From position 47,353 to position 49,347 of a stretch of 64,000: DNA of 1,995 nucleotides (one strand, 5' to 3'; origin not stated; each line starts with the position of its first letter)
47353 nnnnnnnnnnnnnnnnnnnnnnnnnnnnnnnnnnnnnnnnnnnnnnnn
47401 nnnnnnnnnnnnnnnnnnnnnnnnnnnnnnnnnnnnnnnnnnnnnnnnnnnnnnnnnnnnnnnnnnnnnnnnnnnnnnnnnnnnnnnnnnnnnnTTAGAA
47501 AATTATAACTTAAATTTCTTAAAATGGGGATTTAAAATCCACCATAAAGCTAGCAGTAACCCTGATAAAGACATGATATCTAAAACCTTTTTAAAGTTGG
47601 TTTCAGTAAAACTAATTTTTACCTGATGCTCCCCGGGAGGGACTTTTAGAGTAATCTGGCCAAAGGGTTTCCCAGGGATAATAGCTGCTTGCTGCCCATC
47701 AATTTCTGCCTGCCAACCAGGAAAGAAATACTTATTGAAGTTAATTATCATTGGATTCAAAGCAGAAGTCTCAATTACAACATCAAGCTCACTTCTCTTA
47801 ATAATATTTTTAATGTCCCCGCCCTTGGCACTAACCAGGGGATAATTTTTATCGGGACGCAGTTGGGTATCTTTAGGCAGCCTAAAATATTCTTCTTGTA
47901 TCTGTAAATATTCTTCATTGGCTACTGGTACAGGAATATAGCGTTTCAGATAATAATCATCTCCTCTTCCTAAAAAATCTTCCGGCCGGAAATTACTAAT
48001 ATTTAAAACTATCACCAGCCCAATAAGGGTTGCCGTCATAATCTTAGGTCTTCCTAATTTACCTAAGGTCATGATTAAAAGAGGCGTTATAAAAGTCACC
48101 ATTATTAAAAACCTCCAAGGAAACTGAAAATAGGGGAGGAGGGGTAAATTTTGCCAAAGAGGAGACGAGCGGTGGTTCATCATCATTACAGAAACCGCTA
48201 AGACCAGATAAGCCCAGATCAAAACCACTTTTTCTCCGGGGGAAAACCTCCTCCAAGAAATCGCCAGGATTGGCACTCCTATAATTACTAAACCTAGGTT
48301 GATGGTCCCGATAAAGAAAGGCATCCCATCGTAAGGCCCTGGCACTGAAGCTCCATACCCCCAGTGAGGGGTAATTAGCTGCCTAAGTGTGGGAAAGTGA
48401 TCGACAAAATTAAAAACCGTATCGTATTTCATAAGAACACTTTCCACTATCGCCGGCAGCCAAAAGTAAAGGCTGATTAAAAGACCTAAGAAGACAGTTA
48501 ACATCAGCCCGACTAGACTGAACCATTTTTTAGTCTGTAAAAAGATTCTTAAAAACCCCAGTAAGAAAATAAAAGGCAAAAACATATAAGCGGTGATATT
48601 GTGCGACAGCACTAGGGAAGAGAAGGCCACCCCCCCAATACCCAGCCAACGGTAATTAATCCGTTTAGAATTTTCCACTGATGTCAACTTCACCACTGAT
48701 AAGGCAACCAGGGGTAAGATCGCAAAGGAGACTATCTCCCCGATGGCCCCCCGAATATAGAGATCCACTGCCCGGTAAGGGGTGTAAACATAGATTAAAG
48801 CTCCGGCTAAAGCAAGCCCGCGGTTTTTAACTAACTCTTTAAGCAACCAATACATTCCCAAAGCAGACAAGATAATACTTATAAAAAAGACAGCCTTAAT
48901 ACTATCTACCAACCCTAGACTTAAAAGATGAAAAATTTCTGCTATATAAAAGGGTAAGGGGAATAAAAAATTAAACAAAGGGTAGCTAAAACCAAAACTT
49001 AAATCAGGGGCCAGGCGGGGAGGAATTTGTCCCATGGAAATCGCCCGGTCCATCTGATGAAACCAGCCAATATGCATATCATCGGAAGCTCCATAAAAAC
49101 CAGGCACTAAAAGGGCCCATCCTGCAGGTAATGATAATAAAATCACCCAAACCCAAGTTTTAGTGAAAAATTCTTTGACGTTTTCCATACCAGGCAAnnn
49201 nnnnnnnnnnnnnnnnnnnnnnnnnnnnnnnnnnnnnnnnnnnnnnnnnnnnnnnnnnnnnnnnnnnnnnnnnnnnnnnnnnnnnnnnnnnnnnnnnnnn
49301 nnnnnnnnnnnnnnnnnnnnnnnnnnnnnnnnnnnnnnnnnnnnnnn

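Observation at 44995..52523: Four tandem paralogs of an uncharacterised polytopic family with a conserved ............FNYY first-loop motif; one copy has lost the Cys and Trp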

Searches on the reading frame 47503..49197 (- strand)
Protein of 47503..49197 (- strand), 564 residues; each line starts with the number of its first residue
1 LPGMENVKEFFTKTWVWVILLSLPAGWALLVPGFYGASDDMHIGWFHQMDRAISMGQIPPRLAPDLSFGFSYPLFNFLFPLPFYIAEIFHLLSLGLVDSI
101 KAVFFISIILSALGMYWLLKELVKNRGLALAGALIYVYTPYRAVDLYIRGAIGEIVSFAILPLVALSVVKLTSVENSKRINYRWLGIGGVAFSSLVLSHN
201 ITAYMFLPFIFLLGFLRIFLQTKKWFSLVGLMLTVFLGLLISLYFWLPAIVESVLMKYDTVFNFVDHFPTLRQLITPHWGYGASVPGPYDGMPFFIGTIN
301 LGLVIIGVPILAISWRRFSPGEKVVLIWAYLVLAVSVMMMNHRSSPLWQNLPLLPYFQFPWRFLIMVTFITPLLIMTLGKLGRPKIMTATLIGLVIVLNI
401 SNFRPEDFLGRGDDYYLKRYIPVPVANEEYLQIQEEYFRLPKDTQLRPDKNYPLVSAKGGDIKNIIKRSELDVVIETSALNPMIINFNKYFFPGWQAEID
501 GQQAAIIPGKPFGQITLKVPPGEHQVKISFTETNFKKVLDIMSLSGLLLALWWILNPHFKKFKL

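Call 3: search_protein_families(library=pfam, proteins=[window:47503-49197:-], max_evalue=0.01)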
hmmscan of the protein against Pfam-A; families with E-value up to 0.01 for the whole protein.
window:47503-49197:- (564 aa): 0 families

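Call 19: search_protein_families(library=ncbifam, proteins=[window:47503-49197:-], max_evalue=0.01)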
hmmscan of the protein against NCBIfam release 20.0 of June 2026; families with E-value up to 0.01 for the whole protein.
window:47503-49197:- (564 aa): 1 family
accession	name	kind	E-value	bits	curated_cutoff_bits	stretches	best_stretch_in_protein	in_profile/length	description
NF053599.1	transp_MmpA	equivalog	0.0053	15.4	210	1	100-201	69-167/543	MmpA family trehalose lipid delivery protein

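Call 40: find_related_loci(query=window:47503-49197:-, collection=genome_contigs, flank=7000)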
Query window:47503-49197:- (564 aa) in genome_contigs; peptide patterns used: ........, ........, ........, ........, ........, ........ (x = any residue, [..] = any of these).
63 stretches matched a pattern; 30 encode a relative of the query (tblastn E <= 1e-3); 30 distinct loci.
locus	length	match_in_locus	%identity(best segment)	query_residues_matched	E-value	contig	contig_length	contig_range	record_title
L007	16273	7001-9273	58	3-561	0e+0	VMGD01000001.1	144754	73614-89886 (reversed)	MAG: Microgenomates group bacterium Gr01-1014_7 G01um10147_scaffold_25, whole genome shotgun sequence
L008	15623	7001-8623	55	4-551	0e+0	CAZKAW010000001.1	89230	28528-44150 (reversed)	MAG TPA_asm: uncultured Gammaproteobacteria bacterium isolate binchicken_co38_470 genome assembly, contig: NODE_653_leng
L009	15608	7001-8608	55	15-551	0e+0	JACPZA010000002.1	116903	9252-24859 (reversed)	MAG: Candidatus Daviesbacteria bacterium isolate NC_groundwater_877_Pr1_S2p5_34_16 Montesol18_S2p5_coassembly_scaffold_1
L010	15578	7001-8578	56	20-551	0e+0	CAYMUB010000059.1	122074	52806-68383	MAG TPA_asm: uncultured Gammaproteobacteria bacterium isolate binchicken_co203_488 genome assembly, contig: k141_370093,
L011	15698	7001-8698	52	1-563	0e+0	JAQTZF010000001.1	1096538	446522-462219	MAG: Candidatus Daviesbacteria bacterium isolate STC_54 NODE_2_length_1096538_cov_10.617223_Sandtown_C, whole genome sho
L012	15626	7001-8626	54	4-551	0e+0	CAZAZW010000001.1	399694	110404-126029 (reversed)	MAG TPA_asm: uncultured Gammaproteobacteria bacterium isolate SRP090828_co2_161 genome assembly, contig: NODE_2_length_3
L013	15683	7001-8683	52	4-561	0e+0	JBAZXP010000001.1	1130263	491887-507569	MAG: Microgenomates group bacterium isolate SO_2017_GW1_59 NODE_11_length_1130263_cov_5.408407_OW334_2017, whole genome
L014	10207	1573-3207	51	15-564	2e-180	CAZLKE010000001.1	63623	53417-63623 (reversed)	MAG TPA_asm: uncultured Gammaproteobacteria bacterium isolate SRP050083_co1_414 genome assembly, contig: NODE_94_length_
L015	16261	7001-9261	57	4-552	0e+0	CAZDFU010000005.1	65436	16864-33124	MAG TPA_asm: uncultured Gammaproteobacteria bacterium isolate binchicken_co251_985 genome assembly, contig: NODE_624_len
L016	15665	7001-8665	53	4-561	2e-176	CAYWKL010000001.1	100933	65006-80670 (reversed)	MAG TPA_asm: uncultured Gammaproteobacteria bacterium isolate binchicken_co38_1283 genome assembly, contig: NODE_524_len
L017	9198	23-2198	52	4-551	1e-174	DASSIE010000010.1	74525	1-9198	MAG TPA_asm: Patescibacteria group bacterium isolate SMAG_U1079 k141_510940, whole genome shotgun sequence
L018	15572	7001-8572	51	4-561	7e-172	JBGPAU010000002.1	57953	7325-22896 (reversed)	MAG: Patescibacteria group bacterium isolate OBJ_0618_130150_121 k141_1210473_length_57953_cov_13.0000, whole genome sho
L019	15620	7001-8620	48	4-540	6e-172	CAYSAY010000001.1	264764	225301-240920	MAG TPA_asm: uncultured Gammaproteobacteria bacterium isolate ERP113451_co1_283 genome assembly, contig: NODE_7_length_2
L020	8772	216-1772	50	24-551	5e-168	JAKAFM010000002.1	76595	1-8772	MAG: bacterium isolate WY1.bin95 NODE_529_length_76595_cov_1.976775, whole genome shotgun sequence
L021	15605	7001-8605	46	3-556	2e-166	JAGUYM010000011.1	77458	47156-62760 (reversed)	MAG: Candidatus Woesebacteria bacterium isolate DeMMO6_63 c_000000051655, whole genome shotgun sequence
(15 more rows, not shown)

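Call 47: search_protein_representatives(protein=window:47503-49197:-)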
Query: 564 residues. Proteins with E-value up to 0.001 (for the whole library): 11317; up to 1e-10: 6551; up to 1e-30: 2161. The best 150 are listed.
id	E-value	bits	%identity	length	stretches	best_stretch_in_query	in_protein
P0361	9.7e-225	764.1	39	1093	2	16-555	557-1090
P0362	1.1e-165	569.2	49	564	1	5-550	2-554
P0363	3.0e-142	491.8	48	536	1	14-548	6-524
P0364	6.8e-138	477.4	55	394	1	182-558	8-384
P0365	1.8e-137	476.0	48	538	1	17-554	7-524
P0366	5.5e-134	464.5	57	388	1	4-386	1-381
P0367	3.5e-133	461.8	35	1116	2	17-550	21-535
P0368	5.4e-121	421.6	43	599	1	19-549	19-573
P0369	3.1e-117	409.2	43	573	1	10-552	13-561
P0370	2.2e-115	403.1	41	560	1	18-555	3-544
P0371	9.8e-106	371.2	40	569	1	10-559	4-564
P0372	1.6e-103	363.9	41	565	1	6-555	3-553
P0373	4.2e-99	349.3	37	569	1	23-547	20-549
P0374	6.8e-96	338.7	37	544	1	12-554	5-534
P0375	2.6e-94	333.5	42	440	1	138-560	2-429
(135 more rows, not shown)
